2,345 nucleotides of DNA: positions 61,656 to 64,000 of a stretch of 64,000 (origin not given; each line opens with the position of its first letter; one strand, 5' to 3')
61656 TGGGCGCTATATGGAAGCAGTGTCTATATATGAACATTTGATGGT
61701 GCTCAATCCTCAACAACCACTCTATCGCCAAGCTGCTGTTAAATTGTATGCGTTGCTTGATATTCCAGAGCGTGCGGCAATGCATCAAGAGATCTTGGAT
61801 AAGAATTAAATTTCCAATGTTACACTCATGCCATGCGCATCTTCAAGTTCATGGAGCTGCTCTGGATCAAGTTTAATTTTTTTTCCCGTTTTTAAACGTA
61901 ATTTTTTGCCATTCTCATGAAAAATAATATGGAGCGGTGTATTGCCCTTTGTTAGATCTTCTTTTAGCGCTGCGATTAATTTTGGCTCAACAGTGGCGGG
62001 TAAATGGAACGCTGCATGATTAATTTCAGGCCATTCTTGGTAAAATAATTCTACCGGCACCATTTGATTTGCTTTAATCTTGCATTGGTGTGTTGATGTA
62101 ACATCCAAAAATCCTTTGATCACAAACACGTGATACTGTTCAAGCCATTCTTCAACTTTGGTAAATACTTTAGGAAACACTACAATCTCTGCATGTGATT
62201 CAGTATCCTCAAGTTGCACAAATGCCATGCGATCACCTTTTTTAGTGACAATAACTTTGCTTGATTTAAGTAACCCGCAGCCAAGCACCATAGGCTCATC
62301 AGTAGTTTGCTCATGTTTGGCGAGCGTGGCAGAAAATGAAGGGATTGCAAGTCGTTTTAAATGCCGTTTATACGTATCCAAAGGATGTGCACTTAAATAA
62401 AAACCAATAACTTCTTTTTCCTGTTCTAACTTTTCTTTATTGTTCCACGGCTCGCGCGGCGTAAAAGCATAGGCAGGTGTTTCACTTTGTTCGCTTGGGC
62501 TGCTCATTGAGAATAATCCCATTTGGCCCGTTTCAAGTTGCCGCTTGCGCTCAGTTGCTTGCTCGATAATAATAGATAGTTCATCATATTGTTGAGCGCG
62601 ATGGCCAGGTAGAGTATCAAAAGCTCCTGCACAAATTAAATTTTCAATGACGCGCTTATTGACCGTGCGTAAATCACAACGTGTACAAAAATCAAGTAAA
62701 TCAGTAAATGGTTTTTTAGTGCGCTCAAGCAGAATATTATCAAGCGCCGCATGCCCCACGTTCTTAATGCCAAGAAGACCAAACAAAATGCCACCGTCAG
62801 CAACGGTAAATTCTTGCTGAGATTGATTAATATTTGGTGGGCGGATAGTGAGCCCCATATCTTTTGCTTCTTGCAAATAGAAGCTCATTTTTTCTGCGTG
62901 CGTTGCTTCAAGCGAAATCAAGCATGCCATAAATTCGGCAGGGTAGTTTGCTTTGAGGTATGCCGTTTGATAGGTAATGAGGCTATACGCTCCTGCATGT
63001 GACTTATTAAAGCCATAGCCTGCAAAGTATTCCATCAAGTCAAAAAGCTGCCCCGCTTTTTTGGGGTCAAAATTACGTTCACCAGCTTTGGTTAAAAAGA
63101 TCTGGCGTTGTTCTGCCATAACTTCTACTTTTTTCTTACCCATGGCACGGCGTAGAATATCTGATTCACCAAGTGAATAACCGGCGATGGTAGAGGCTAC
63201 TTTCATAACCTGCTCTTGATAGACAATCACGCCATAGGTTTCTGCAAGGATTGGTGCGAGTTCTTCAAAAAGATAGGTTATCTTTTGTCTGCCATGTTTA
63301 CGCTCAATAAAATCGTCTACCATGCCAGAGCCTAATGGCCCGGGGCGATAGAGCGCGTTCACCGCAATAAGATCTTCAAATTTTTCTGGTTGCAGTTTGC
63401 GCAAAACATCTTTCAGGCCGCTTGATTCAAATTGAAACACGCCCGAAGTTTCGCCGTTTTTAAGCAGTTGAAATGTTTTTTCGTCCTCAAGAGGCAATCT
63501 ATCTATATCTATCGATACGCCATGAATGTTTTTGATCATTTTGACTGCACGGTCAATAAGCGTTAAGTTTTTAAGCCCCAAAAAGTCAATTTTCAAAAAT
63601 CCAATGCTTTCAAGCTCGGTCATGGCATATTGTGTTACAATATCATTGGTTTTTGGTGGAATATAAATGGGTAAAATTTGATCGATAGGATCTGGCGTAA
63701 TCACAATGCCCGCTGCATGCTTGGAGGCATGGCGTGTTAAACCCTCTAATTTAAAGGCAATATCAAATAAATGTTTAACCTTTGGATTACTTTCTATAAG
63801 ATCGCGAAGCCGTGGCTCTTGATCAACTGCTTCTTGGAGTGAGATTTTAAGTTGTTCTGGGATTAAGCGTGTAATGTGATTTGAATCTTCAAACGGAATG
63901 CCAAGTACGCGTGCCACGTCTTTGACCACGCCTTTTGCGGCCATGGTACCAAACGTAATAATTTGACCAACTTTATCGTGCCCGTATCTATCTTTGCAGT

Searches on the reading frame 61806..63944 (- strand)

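Call 36: search_protein_families(library=pfam, proteins=[window:61806-63944:-], max_evalue=0.001)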
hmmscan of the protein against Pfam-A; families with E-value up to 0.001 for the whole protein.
window:61806-63944:- (712 aa): 4 families
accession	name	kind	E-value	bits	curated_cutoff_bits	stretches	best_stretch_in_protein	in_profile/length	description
PF17657.6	DNA_pol3_finger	-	1.2e-67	226.9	22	1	126-290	1-165/166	Bacterial DNA polymerase III alpha subunit finger domain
PF07733.18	DNA_pol3_alpha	-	3.2e-34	119.2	23.9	1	1-123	138-260/260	Bacterial DNA polymerase III alpha NTPase domain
PF14579.12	HHH_6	-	2.7e-29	101.6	25.6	1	364-451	1-89/90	Helix-hairpin-helix motif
PF01336.31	tRNA_anti-codon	-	0.00023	21.5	27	1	563-630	11-74/75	OB-fold nucleic acid binding domain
